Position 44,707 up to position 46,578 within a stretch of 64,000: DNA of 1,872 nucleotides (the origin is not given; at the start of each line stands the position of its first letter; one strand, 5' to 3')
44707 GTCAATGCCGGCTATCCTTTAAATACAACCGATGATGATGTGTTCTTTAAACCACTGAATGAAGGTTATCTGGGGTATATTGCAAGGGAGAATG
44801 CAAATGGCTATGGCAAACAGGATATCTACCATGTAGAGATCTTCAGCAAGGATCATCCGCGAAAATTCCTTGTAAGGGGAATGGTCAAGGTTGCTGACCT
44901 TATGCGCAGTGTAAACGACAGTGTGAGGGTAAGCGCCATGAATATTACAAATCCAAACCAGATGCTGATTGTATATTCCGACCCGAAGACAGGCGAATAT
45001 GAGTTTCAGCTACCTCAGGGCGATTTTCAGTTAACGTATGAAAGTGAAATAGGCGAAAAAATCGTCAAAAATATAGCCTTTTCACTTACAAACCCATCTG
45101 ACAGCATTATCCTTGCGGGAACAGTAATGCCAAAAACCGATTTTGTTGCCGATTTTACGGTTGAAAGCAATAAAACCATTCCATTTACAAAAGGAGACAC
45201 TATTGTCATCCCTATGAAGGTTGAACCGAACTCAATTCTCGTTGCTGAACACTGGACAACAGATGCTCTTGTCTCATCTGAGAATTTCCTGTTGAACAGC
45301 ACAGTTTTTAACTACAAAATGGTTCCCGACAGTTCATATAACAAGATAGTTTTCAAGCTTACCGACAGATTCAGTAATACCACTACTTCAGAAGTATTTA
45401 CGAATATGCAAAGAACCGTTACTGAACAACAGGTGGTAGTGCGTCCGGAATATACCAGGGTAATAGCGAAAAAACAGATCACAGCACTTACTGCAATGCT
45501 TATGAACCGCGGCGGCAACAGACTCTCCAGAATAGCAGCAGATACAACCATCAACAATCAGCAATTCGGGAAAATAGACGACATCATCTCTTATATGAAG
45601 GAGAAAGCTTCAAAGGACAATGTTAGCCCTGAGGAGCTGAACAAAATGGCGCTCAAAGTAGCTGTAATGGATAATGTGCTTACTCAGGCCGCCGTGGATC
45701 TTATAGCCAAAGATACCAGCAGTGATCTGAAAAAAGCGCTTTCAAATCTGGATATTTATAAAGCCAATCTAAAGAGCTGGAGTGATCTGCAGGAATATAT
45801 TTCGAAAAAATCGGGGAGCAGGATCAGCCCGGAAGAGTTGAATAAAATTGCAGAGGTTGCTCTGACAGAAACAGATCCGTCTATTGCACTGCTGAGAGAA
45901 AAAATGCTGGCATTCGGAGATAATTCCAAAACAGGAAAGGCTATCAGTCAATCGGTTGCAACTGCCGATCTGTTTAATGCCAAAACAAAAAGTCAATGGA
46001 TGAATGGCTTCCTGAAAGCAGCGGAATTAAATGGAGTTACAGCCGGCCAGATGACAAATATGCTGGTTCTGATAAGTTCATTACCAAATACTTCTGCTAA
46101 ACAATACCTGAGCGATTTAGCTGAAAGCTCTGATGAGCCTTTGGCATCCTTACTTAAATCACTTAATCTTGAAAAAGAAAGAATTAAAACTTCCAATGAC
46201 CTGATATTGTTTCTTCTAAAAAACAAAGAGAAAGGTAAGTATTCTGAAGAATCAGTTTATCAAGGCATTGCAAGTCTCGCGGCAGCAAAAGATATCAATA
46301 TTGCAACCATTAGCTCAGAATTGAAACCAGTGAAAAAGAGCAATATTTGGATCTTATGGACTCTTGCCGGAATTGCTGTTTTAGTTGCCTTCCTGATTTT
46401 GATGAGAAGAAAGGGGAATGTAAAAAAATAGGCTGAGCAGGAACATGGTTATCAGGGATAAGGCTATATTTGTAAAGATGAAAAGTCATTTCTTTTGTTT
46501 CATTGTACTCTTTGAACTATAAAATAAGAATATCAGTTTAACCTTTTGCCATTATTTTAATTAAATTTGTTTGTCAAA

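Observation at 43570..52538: Array of four paralogous TPR + TolB-like PD40 proteins whose C-termini differ (inner-membrane anchor, none, SPOR, OmpA + 2 SPOR): a Tol-Pal/CpoB-like domain set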

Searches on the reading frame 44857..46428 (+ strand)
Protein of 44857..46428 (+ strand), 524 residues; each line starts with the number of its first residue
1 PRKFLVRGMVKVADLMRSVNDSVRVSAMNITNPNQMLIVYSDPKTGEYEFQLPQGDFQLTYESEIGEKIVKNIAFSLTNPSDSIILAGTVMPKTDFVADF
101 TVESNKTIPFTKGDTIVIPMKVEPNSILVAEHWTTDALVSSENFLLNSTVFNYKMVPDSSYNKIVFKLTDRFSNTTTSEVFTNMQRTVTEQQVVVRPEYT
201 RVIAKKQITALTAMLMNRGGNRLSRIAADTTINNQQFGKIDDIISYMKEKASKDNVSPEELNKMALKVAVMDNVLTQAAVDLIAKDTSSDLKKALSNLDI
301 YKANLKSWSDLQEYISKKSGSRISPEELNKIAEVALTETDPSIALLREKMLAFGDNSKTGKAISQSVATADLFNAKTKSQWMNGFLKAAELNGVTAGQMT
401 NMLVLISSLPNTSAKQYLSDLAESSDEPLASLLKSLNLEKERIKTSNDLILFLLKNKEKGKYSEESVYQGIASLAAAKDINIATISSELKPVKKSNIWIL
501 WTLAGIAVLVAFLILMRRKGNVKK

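Call 23: find_related_loci(query=A1, collection=genome_contigs, flank=10000)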
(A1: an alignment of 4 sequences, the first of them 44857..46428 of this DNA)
Query A1 (524 aa) in genome_contigs; peptide patterns used: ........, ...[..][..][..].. (x = any residue, [..] = any of these).
94 stretches matched a pattern; 40 encode a relative of the query (tblastn E <= 1e-3); 40 distinct loci.
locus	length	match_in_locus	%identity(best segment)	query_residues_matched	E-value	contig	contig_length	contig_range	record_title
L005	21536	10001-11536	59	1-515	0e+0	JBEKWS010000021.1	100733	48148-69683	MAG: Bacteroidales bacterium isolate SPRUCE 633 SPRUCE_633_21, whole genome shotgun sequence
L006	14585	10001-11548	57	1-519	0e+0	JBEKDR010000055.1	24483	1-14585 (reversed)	MAG: Bacteroidales bacterium isolate SPRUCE 188 SPRUCE_188_55, whole genome shotgun sequence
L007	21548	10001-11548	59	1-519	0e+0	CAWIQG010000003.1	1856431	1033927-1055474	MAG: uncultured Bacteroidales bacterium isolate MFD01476.bin.1.83 genome assembly, contig: contig_21876, whole genome sh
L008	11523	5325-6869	56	1-518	0e+0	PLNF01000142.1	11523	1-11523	MAG: Bacteroidales bacterium isolate fen_976 73.20120800_E2D.36_contig_2266, whole genome shotgun sequence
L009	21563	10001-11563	56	1-524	0e+0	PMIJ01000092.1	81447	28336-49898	MAG: Bacteroidales bacterium isolate fen_957 73.20120600_E3D.48_contig_5705, whole genome shotgun sequence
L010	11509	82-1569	58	1-499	0e+0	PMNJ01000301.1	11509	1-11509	MAG: Bacteroidales bacterium isolate fen_946 73.20100900_E3D.43_contig_7889, whole genome shotgun sequence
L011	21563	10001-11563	56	1-524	0e+0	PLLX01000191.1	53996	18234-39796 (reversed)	MAG: Bacteroidales bacterium isolate fen_983 73.20120800_E3S.44_contig_3111, whole genome shotgun sequence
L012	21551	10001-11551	55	1-518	0e+0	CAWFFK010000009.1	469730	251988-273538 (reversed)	MAG: uncultured Bacteroidales bacterium isolate MFD02416.bin.2.233 genome assembly, contig: contig_40883, whole genome s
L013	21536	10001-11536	57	1-515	0e+0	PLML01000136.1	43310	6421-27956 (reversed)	MAG: Bacteroidales bacterium isolate fen_980 73.20120800_E3D.18_contig_8647, whole genome shotgun sequence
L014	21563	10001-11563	56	1-524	0e+0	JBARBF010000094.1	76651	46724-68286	MAG: Bacteroidales bacterium isolate MFD05764_ilm_asm_bin327 k127_1433106, whole genome shotgun sequence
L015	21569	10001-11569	54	1-524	0e+0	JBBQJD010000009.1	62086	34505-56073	MAG: Bacteroidales bacterium isolate Co_metawrap_757 Cmw_757_k141_11150413_length_62086_cov_18.9977, whole genome shotgu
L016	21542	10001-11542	55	1-515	0e+0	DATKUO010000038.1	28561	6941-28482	MAG TPA_asm: Bacteroidales bacterium isolate SMAG_U14109 k141_1144858, whole genome shotgun sequence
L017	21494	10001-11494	57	1-501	0e+0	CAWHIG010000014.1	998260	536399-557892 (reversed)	MAG: uncultured Bacteroidales bacterium isolate MFD01872.bin.3.201 genome assembly, contig: contig_36340, whole genome s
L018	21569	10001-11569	56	1-524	0e+0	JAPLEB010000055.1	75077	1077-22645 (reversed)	MAG: Bacteroidia bacterium isolate LacPavin_0920_SED5_MAG_39_21 LacPavin_0920_SED5_scaffold_454390, whole genome shotgun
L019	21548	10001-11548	55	1-518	0e+0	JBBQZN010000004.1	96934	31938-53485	MAG: Bacteroidales bacterium isolate Co_metawrap_2229 Cmw_2229_k141_6135818_length_96934_cov_35.0000, whole genome shotg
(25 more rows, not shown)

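Call 41: search_protein_representatives(protein=window:44857-46428:+)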
Query: 524 residues. Proteins with E-value up to 0.001 (for the whole library): 172; up to 1e-10: 103; up to 1e-30: 32. The best 150 are listed.
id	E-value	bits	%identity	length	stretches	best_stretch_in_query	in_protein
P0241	6.5e-173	592.4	53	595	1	1-520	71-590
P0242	9.0e-144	496.4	46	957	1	1-524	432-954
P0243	2.5e-126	438.9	50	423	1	111-519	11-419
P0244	1.4e-123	429.8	31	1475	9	1-335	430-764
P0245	1.3e-108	380.5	48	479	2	194-475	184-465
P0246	2.9e-108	379.3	37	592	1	1-519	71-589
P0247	4.2e-83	296.4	32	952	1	1-523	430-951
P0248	1.7e-81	291.1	36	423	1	101-520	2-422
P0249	2.1e-81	290.7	49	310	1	214-521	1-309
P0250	9.7e-81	288.6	65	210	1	9-210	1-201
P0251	1.8e-73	264.6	30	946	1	1-523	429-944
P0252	1.2e-70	255.3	38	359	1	165-519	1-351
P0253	6.1e-63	229.9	39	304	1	231-520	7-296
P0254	9.2e-61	222.7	58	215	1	263-454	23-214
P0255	9.9e-61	222.6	39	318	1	219-519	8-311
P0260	1.8e-48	182.2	26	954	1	1-520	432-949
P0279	6.7e-27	111.1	23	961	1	1-511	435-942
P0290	3.4e-23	98.9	21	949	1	1-520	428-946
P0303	1.3e-18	83.7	25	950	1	1-519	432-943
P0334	2.0e-12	63.4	22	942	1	1-519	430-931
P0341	9.1e-12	61.2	22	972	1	1-515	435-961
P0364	2.0e-07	46.9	23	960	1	1-520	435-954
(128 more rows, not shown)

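Call 42: find_encoding_contigs(protein=P0247, flank=10000, max_places=2)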
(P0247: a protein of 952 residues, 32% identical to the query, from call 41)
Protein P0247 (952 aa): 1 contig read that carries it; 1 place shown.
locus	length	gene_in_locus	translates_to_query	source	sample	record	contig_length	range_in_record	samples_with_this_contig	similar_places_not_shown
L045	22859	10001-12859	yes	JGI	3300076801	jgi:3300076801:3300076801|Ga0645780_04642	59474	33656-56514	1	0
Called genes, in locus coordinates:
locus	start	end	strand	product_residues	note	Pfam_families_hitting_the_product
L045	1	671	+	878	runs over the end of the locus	PF01411:tRNA-synt_2c, PF07973:tRNA_SAD, PF02272:DHHA1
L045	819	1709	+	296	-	PF00501:AMP-binding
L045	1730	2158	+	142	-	PF00501:AMP-binding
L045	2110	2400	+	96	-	PF23562:AMP-binding_C_3 (weak)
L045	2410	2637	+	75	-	-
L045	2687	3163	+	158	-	PF20050:DUF6452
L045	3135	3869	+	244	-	PF19515:DUF6048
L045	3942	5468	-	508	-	PF00474:SSF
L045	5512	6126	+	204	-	PF21176:RecR_HhH, PF02132:RecR_ZnF (weak), PF01751:Toprim, PF13662:Toprim_4, PF21175:RecR_C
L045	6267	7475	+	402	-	PF00155:Aminotran_1_2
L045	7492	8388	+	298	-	PF00535:Glycos_transf_2, PF10111:Glyco_tranf_2_2 (faint), PF13641:Glyco_tranf_2_3, PF13632:Glyco_trans_2_3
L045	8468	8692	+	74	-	PF00364:Biotin_lipoyl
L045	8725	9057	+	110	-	-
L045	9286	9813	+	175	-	PF00198:2-oxoacid_dh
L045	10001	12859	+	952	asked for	PF00515:TPR_1 (faint), PF07719:TPR_2 (faint), PF13428:TPR_14 (faint), PF13174:TPR_6 (faint), PF13432:TPR_16 (faint), PF14559:TPR_19 (faint), PF07676:PD40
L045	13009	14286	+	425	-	PF07676:PD40 (faint)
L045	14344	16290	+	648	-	PF07676:PD40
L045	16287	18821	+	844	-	PF07676:PD40 (weak), PF00691:OmpA, PF05036:SPOR (faint)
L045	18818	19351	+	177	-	PF13302:Acetyltransf_3, PF13420:Acetyltransf_4, PF00583:Acetyltransf_1, PF13523:Acetyltransf_8 (weak), PF08445:FR47 (weak)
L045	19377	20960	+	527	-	PF01177:Asp_Glu_race (faint)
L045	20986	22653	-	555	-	PF02838:Glyco_hydro_20b, PF00728:Glyco_hydro_20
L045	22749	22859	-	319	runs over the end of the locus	PF00248:Aldo_ket_red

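Call 43: find_encoding_contigs(protein=P0290, flank=10000, max_places=2)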
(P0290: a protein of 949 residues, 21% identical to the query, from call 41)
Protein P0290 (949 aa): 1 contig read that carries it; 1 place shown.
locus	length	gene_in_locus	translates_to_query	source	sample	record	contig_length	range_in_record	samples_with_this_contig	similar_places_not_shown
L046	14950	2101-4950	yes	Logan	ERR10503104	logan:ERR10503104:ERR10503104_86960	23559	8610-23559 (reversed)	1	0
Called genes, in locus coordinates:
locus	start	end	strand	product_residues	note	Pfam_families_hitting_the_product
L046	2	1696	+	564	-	?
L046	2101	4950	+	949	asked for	PF07676:PD40 (weak)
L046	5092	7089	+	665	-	PF07676:PD40, PF00691:OmpA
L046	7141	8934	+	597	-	PF26549:Tricorn_N (faint), PF07676:PD40, PF00691:OmpA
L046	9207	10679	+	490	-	PF07676:PD40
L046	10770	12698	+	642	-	PF07676:PD40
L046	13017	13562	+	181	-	PF13302:Acetyltransf_3, PF13420:Acetyltransf_4, PF13523:Acetyltransf_8, PF00583:Acetyltransf_1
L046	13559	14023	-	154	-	PF13588:HSDR_N_2, PF04313:HSDR_N (weak)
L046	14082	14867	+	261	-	PF01048:PNP_UDP_1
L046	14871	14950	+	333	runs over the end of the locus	PF06144:DNA_pol3_delta, PF21694:DNA_pol3_delta_C (weak)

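Call 44: predict_structure(alignment_id=A5)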
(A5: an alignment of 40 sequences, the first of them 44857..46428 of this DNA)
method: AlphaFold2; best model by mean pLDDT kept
length: 524 residues; sequences in the alignment: 40
mean_pLDDT: 71.2   pTM: 0.37
mean pLDDT of the five models: 71.2, 71.1, 67.9, 63.8, 61.9
residues with pLDDT >= 90: 72; 70-90: 250; 50-70: 120; < 50: 82
segments of 3 or more residues with pLDDT < 50: 1-12, 40-47, 77-112, 184-201, 492-495
pLDDT, mean of each block of 10 residues (from residue 1): 42 51 66 62 48 68 70 56 26 26 28 56 71 81 77 70 75 60 44 32 61 73 67 68 84 78 86 85 80 85 83 86 80 70 84 86 90 77 91 90 90 92 88 91 92 78 85 84 77 58 86 77 51
secondary structure, 60 per line:
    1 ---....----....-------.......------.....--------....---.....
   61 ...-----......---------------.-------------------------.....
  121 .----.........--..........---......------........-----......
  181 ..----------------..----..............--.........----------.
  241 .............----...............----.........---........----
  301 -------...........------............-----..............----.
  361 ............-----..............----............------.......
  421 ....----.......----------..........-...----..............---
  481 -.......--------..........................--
elements in order: E4-7 H12-15 E23-29 E36-40 E49-52 E56-63 E69-74 E116-121 E126-134 E137-146 E150-155 E162-169 E175-182 H205-218 H221-229 H240-253 H258-272 H277-285 H289-296 H308-318 H325-336 H342-355 H360-372 H378-391 H396-407 H414-424 H429-435 H446-455 H464-477 H482-488 H497-522

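Call 49: fold_search(model_id=the predicted structure, library=pdb)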
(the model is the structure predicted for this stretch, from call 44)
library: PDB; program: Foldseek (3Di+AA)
matches with E <= 10: 1252; with E <= 0.001: 0
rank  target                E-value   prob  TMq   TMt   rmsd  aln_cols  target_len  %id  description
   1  2ha1_MODEL_1_A        2.4e-03  0.99  0.12  0.27  17.1       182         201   14  Complex of the first and second type III domains of human Fibronectin in solution (released 2007-04-10)
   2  7wgu_A                3.5e-03  0.35  0.09  0.13  23.9       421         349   10  Crystal structure of metal-binding protein EfeO from Escherichia coli (released 2022-12-14)
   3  2yn3_D                4.3e-03  0.99  0.12  0.26  14.3       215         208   12  Structural insight into the giant calcium-binding adhesin SiiE: implications for the adhesion of Salmonella enterica t (released 2013-04-03)
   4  6gvk_A                4.8e-03  0.99  0.13  0.29  12.5       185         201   11  Second pair of Fibronectin type III domains of integrin beta4 (T1663R mutant) bound to the bullous pemphigoid antigen  (released 2019-03-20)
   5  3rb5_A                5.6e-03  0.89  0.10  0.19  16.6       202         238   12  Crystal structure of calcium binding domain CBD12 of CALX1.1 (released 2011-11-02)
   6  2wii_A                6.5e-03  0.95  0.10  0.09  16.8       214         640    9  Complement C3b in complex with factor H domains 1-4 (released 2009-06-09)
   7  8odx_A                8.0e-03  0.98  0.12  0.21  17.8       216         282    9  Interleukin 12 receptor subunit beta-1 Fn domains in complex with antagonistic FAb4 fragment and VHH. (released 2024-02-07)
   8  9i1y_B                8.8e-03  0.98  0.14  0.25  14.7       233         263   12  WxLIP from Enterococcus faecium (released 2026-01-28)
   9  9i25_C                9.3e-03  0.98  0.14  0.26  15.5       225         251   12  WxLIP from Enterococcus faecium locus A bound to long WxL (released 2026-01-28)
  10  6gvl_A                9.8e-03  0.98  0.13  0.30  12.4       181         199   13  Second pair of Fibronectin type III domains of integrin beta4 bound to the bullous pemphigoid antigen BP230 (BPAG1e) (released 2019-03-20)
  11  8oe4_D                1.2e-02  0.98  0.12  0.13  17.9       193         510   10  Cryo-EM structure of a pre-dimerized human IL-23 complete extracellular signaling complex. (released 2024-02-07)
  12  5g50_B                1.3e-02  0.89  0.12  0.23  21.4       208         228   11  Vibrio cholerae scaffolding protein RbmA in complex with magnesium. (released 2017-11-29)
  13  6ehg_A                1.3e-02  0.91  0.11  0.09  17.1       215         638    8  complement component C3b in complex with a nanobody (released 2018-02-14)
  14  7q5z                  1.3e-02  0.84  0.10  0.04  15.7       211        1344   13  Cryo-EM structure of native human A2ML1 (released 2022-04-20)
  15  3g6j_A                1.7e-02  0.85  0.10  0.09  17.0       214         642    8  C3b in complex with a C3b specific Fab (released 2009-03-10)
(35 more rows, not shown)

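Call 55: find_encoding_contigs(protein=P0260, flank=10000, max_places=1)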
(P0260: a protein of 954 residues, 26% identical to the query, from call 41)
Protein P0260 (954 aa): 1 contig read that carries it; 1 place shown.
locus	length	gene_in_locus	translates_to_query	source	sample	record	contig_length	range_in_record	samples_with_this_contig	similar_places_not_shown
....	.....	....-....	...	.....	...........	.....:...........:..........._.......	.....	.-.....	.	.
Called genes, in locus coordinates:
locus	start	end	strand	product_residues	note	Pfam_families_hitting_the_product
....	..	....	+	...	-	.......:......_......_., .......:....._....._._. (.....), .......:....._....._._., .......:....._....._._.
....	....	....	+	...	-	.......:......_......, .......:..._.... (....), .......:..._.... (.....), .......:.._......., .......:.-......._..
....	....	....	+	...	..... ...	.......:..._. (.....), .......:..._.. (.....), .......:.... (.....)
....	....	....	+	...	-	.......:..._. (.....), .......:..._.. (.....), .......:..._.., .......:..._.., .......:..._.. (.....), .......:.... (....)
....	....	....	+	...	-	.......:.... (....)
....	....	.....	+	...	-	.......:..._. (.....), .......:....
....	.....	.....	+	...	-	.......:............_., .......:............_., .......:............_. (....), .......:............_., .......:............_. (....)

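Call 56: find_encoding_contigs(protein=P0341, flank=10000, max_places=1)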
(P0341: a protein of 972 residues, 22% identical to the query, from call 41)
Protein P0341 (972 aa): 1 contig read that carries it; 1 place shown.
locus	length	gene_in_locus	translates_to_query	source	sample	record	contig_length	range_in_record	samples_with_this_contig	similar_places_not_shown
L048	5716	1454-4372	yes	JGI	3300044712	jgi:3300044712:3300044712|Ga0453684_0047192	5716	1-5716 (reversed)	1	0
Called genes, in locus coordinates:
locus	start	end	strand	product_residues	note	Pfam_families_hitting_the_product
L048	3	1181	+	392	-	?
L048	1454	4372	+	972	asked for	PF00515:TPR_1 (faint), PF07719:TPR_2 (faint), PF13174:TPR_6 (faint), PF13428:TPR_14 (faint), PF13432:TPR_16 (faint), PF07676:PD40 (weak), PF19961:EAD8 (faint)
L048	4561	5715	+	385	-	?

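Call 61: list_cluster_members(proteins=[P0242, P0247, P0251, P0260, P0279, P0290, P0303, P0334, P0341, P0364])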
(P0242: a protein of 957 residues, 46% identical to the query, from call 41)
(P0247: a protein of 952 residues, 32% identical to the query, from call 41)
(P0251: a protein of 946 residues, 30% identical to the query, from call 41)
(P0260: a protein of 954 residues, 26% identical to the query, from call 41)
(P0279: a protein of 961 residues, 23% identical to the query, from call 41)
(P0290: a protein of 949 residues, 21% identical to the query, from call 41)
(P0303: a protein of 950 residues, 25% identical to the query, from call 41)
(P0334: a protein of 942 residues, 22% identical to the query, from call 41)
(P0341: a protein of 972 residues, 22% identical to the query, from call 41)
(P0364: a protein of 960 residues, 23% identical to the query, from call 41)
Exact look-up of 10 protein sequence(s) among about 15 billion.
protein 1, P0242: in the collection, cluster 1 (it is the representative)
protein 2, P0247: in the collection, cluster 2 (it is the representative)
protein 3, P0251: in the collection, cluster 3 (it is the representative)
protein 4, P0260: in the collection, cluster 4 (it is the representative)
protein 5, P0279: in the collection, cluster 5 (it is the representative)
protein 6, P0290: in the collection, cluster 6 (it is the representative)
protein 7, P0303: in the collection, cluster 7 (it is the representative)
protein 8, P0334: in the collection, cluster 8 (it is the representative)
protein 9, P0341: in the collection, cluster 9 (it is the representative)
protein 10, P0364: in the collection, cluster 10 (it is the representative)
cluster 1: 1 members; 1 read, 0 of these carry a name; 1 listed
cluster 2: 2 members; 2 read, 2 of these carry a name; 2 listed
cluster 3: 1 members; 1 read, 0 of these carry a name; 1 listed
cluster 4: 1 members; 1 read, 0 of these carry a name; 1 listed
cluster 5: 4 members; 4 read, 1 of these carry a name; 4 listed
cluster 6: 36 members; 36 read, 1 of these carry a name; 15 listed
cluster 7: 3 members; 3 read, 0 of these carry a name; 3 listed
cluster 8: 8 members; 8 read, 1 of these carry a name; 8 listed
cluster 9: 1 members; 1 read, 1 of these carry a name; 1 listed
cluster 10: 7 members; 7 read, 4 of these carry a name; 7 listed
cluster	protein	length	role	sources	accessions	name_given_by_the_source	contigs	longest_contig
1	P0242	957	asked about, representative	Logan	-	-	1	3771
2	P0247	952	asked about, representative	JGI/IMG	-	hypothetical protein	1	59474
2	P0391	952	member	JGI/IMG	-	hypothetical protein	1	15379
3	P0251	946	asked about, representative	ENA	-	-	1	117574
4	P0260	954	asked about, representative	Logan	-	-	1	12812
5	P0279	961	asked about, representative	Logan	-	-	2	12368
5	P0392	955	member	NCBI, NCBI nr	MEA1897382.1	MAG: hypothetical protein U9N53_06925 [Bacteroidota bacterium] | hypothetical protein [Bacteroidota bacterium]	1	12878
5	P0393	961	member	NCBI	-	-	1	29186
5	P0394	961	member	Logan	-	-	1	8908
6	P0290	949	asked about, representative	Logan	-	-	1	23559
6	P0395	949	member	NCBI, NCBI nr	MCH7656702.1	MAG: PD40 domain-containing protein [Bacteroidetes bacterium] | PD40 domain-containing protein [Bacteroidota bacterium]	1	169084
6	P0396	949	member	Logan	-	-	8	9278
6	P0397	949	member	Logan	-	-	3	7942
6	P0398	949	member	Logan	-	-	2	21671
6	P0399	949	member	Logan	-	-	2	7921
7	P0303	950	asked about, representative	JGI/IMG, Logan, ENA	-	-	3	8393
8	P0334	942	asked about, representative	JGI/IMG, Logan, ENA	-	-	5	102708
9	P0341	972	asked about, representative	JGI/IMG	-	tetratricopeptide (TPR) repeat protein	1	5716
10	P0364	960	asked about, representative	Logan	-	-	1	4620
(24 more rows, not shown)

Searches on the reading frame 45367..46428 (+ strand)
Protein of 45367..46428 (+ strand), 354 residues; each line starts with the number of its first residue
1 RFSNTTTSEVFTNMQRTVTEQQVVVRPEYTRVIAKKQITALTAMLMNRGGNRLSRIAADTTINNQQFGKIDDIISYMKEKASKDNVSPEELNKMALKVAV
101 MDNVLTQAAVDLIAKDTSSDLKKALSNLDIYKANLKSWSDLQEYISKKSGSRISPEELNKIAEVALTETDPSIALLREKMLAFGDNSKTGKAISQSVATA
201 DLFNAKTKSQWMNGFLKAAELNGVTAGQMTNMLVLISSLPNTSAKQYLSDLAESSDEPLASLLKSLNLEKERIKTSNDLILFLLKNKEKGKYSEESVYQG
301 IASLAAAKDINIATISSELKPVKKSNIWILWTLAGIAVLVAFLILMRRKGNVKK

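Call 8: search_protein_families(library=pfam, proteins=[window:45367-46428:+], max_evalue=10)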
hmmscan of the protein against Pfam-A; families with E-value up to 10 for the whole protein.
seq(354 aa): 4 families
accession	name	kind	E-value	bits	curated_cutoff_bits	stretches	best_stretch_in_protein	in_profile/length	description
PF19901.4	DUF6374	-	0.021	14.9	25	1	83-99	28-44/59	Family of unknown function (DUF6374)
PF07584.16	BatA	-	1.2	10.1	25.9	1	326-350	6-30/77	Aerotolerance regulator N-terminal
PF10779.14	XhlA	-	1.7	9.3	34.7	1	311-342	33-64/67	Haemolysin XhlA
PF11083.13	Relaxase_C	-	2.9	8.6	30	1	245-325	22-101/125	C-terminal helical hairpin domain from relaxase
